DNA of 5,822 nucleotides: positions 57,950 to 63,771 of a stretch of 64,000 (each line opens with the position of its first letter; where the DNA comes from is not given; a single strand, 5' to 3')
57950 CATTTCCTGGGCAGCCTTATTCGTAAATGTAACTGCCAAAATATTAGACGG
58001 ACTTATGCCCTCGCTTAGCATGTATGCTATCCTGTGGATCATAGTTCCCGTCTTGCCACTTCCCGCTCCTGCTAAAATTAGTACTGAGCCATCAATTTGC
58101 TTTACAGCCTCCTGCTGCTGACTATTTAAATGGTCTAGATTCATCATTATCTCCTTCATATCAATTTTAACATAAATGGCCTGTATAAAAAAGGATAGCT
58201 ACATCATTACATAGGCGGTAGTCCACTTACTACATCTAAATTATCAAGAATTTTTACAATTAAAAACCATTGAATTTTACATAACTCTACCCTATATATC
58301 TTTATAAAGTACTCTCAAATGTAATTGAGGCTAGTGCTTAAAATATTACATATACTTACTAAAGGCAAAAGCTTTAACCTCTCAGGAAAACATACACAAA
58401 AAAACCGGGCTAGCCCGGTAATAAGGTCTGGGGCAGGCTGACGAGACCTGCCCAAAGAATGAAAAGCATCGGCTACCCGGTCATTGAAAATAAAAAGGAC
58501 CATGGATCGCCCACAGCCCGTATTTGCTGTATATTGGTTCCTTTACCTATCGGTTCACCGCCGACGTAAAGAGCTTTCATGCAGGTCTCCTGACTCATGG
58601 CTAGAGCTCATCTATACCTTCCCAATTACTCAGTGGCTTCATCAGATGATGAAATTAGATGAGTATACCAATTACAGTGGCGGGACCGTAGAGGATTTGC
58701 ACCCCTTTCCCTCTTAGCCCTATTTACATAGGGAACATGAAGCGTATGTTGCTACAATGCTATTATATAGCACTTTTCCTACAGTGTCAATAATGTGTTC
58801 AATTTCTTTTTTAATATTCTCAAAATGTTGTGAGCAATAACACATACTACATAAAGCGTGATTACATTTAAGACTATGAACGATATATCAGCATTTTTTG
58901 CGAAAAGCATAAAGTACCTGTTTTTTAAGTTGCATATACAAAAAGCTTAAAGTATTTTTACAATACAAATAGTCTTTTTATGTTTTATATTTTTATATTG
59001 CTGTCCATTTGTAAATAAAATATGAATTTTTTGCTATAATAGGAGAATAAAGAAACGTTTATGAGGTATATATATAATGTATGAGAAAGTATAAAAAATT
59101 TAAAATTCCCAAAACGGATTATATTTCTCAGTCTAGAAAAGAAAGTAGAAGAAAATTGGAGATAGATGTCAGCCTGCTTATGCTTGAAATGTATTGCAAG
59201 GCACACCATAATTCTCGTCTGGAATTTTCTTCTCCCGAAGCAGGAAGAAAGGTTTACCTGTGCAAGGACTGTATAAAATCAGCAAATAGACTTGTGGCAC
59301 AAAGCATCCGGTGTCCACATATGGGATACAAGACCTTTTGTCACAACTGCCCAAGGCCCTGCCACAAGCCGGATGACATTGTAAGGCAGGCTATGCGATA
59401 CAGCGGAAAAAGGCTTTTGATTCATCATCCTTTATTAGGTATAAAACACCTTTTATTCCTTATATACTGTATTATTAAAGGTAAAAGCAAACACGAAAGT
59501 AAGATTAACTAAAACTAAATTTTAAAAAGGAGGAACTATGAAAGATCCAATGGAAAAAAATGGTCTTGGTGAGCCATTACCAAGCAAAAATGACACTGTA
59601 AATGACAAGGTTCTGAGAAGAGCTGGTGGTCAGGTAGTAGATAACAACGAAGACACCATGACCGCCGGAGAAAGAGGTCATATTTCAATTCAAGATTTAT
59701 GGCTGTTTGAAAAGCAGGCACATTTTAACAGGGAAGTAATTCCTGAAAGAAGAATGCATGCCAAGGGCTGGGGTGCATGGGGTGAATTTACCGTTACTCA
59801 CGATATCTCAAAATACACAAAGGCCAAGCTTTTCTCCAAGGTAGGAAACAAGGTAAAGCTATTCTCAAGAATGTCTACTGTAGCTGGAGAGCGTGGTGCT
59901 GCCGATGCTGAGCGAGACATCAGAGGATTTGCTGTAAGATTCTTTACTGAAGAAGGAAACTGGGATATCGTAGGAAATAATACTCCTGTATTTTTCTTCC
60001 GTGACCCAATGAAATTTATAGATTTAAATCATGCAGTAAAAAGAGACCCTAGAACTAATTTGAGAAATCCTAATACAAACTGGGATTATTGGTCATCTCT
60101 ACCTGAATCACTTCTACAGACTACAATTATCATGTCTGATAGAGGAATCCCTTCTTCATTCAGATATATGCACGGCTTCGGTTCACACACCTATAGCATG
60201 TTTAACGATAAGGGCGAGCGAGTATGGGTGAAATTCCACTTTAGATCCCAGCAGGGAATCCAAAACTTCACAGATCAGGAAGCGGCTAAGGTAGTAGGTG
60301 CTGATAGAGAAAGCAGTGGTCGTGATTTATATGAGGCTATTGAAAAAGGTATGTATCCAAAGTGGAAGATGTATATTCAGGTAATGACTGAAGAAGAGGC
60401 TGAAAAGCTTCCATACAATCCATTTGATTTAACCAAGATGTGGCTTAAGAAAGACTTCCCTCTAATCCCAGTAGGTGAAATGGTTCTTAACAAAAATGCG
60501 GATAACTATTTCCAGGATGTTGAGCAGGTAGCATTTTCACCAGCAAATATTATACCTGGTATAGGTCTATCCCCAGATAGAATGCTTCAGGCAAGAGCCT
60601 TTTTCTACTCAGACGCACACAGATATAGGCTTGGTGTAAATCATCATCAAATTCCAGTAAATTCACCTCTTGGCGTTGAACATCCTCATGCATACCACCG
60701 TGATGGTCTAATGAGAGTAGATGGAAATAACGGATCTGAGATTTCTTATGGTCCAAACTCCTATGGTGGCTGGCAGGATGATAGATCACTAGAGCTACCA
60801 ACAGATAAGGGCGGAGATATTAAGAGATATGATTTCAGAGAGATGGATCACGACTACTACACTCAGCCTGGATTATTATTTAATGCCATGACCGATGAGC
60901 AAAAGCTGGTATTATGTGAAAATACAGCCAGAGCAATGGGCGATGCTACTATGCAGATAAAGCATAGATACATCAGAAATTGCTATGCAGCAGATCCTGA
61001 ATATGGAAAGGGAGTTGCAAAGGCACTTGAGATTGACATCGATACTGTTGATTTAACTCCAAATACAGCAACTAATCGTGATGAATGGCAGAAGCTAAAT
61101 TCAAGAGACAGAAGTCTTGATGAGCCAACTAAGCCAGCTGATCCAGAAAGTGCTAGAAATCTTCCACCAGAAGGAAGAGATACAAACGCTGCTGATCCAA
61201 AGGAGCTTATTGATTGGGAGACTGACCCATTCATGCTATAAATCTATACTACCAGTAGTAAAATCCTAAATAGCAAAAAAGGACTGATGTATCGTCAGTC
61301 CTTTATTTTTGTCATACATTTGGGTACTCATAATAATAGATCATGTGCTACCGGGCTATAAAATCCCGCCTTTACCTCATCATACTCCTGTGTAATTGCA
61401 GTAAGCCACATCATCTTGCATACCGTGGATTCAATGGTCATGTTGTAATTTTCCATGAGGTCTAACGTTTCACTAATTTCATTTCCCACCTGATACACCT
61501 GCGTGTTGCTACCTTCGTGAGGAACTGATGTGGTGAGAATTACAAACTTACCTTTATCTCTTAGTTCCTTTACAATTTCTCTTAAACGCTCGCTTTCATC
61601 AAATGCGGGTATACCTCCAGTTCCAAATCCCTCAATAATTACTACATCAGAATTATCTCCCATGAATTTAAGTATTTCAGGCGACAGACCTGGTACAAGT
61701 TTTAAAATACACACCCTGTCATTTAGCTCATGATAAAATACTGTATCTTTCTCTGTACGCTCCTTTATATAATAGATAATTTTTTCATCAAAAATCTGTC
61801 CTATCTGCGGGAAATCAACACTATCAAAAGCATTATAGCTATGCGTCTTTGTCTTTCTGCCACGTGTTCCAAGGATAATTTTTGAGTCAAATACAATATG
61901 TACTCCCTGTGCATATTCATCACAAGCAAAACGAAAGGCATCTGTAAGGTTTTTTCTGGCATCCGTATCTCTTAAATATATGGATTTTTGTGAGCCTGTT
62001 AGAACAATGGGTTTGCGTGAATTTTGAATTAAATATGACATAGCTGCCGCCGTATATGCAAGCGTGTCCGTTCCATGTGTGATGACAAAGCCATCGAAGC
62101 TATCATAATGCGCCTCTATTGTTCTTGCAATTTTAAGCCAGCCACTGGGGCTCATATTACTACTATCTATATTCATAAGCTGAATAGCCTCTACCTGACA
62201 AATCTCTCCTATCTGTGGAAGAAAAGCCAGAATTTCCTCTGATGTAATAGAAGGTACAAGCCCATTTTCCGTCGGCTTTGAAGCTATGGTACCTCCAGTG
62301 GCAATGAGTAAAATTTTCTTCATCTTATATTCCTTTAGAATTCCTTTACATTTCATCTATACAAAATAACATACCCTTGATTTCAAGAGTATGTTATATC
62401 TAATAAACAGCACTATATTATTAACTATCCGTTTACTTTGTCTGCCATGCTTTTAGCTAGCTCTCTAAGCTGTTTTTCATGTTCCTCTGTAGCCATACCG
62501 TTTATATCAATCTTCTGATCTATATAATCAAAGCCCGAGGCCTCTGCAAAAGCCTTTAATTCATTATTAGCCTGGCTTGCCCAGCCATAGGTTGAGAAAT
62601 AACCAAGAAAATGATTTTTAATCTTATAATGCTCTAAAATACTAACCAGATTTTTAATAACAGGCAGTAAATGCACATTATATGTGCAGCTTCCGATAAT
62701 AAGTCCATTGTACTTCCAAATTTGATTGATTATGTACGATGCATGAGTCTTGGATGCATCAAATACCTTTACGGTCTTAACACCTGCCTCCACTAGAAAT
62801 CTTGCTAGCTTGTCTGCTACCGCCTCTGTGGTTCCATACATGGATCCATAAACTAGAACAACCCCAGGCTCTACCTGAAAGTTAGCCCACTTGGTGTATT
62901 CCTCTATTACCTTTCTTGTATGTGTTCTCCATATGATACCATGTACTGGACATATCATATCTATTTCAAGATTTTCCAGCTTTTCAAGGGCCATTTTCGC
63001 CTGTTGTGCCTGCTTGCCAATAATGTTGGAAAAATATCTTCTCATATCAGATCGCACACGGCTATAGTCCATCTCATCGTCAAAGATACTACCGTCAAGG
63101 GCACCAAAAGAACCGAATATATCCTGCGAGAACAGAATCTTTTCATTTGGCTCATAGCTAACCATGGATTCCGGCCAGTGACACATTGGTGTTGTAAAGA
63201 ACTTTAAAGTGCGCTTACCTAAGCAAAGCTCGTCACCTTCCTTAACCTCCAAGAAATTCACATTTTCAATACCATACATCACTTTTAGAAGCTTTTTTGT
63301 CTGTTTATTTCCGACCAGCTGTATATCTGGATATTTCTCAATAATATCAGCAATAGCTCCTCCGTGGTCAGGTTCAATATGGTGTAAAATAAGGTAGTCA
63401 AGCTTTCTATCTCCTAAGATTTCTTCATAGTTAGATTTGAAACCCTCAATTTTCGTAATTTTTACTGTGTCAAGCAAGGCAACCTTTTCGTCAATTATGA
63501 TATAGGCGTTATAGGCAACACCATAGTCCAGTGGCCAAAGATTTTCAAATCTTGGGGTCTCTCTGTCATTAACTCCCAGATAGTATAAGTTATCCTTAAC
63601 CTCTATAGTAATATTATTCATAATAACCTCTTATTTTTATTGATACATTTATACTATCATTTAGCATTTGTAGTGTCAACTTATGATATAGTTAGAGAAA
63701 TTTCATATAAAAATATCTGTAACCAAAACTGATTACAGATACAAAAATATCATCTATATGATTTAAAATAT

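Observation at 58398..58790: Orphan cobalamin riboswitch unit: consensus promoter, aptamer, ~170-nt structured tail, terminator, no cognate gene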

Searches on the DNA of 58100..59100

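Call 6: search_rna_families(source=window, start=58100, end=59100, threshold=evalue, max_evalue=10)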
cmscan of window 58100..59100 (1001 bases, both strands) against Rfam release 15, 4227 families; matches with E-value up to 10: 6.
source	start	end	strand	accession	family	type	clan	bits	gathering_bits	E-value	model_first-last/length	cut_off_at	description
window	58563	58755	-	RF00174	Cobalamin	Cis-reg; riboswitch;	CL00101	108.9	31.5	3.7e-28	1-189/189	no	Cobalamin riboswitch aptamer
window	58142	58219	-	RF02934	caiA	Gene; sRNA;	-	20.4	55.5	1.3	1-78/78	no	caiA RNA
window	58397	58509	-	RF02423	Bp1_781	Gene; sRNA;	-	19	80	0.017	1-230/230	no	Burkholderia sRNA Bp1_Cand871_SIPHT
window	58398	58460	-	RF02784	SorX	Gene; sRNA;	-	17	46.6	0.35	1-73/73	no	Singlet oxygen resistance RNA X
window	58395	58453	-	RF02866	ncS16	Gene; sRNA;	-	16.5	48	2.3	1-83/83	no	Burkholderia sRNA 16 (Bc_KC_sr1)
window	58398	58576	-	RF01397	isrO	Gene; sRNA;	-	16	42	0.95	1-201/201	no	isrO Hfq binding RNA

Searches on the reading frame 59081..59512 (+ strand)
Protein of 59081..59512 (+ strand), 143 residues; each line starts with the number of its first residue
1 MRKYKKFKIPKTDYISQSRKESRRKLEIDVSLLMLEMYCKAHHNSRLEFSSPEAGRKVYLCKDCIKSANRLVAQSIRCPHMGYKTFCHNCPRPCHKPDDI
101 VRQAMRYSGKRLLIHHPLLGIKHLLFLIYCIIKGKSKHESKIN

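Call 7: search_protein_families(library=pfam, proteins=[window:59081-59512:+])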
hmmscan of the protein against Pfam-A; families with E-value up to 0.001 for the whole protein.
window:59081-59512:+ (143 aa): 1 family
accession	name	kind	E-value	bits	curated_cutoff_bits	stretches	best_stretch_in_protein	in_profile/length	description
PF11756.13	YgbA_NO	-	1.9e-17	64.1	25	1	23-125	2-95/106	Nitrous oxide-stimulated promoter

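Call 13: find_encoding_contigs(protein=window:59081-59512:+, flank=4000, max_places=10)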
Protein window:59081-59512:+ (143 aa): 3 contigs read that carry it; 1 place shown.
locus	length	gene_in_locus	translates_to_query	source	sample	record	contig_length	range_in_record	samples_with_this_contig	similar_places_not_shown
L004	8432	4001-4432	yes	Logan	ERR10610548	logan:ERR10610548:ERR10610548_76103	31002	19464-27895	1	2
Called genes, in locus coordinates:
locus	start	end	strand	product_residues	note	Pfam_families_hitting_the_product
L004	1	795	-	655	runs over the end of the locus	PF22745:Nlig-Ia, PF01653:DNA_ligase_aden, PF03120:OB_DNA_ligase, PF14520:HHH_5 (faint), PF12826:HHH_2, PF00533:BRCT, PF16589:BRCT_2 (weak)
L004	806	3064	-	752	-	PF00580:UvrD-helicase, PF01443:Viral_helicase1 (faint), PF13245:AAA_19, PF13604:AAA_30 (faint), PF13361:UvrD_C, PF13538:UvrD_C_2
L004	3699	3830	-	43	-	-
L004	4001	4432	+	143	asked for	PF11756:YgbA_NO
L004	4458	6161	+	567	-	PF00199:Catalase, PF06628:Catalase-rel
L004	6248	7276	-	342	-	PF00710:Asparaginase, PF17763:Asparaginase_C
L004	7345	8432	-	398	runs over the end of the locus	PF00753:Lactamase_B (weak), PF19583:ODP, PF00258:Flavodoxin_1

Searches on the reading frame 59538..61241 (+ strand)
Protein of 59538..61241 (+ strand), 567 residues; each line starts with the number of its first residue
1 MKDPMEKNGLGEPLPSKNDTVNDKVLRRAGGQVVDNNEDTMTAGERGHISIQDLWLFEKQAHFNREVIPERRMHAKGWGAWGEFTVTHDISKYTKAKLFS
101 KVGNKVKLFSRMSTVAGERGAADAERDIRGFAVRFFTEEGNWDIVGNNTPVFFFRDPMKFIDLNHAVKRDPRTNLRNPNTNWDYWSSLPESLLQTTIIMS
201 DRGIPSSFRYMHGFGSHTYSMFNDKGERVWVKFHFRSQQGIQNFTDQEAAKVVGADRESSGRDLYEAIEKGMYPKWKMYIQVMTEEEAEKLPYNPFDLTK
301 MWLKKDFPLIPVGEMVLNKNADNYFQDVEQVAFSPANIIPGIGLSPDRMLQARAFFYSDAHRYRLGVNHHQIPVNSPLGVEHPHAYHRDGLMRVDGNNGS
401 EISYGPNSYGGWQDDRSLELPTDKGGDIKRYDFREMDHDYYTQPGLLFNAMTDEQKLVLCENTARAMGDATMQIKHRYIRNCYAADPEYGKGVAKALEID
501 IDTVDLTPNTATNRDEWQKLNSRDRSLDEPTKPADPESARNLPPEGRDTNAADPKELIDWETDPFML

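Call 7: search_protein_families(library=pfam, proteins=[window:59538-61241:+])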
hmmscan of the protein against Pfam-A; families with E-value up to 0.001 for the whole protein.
window:59538-61241:+ (567 aa): 2 families
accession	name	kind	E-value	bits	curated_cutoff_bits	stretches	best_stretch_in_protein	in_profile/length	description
PF00199.24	Catalase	-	8.6e-179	595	25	1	30-410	4-382/383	Catalase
PF06628.17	Catalase-rel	-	1.8e-19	70.1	30.1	1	438-497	5-65/65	Catalase-related immune-responsive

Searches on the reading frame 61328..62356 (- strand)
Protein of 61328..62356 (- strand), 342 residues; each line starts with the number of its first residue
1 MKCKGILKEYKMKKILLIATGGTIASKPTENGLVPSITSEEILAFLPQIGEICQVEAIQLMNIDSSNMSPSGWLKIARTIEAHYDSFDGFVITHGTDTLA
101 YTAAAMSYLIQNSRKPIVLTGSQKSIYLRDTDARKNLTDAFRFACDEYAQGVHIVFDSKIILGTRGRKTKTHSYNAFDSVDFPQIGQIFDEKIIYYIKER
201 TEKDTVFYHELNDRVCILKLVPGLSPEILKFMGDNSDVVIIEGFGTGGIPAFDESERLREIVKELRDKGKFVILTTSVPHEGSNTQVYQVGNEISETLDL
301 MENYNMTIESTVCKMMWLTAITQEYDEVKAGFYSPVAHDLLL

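Call 7: search_protein_families(library=pfam, proteins=[window:61328-62356:-])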
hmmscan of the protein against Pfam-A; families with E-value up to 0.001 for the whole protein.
window:61328-62356:- (342 aa): 2 families
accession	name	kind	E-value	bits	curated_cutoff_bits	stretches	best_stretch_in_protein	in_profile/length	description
PF00710.25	Asparaginase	-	8.5e-63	211.8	22.5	1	14-196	1-188/193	Asparaginase, N-terminal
PF17763.6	Asparaginase_C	-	3.1e-19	69.5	34.6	1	214-332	1-114/114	Glutaminase/Asparaginase C-terminal domain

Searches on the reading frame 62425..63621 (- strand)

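Call 7: search_protein_families(library=pfam, proteins=[window:62425-63621:-])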
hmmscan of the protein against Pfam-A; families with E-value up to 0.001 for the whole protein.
window:62425-63621:- (398 aa): 4 families
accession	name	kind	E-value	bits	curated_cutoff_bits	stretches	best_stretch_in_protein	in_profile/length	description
PF19583.5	ODP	-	2.2e-26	93.4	27.2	1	36-228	2-194/194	ODP family beta lactamase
PF00258.30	Flavodoxin_1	-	4.4e-08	33.8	25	1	256-320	1-62/143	Flavodoxin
PF00753.33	Lactamase_B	-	1.9e-06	28.4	22.7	1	35-227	4-196/196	Metallo-beta-lactamase superfamily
PF12724.12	Flavodoxin_5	-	0.00023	21.9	27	1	256-352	2-91/145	Flavodoxin domain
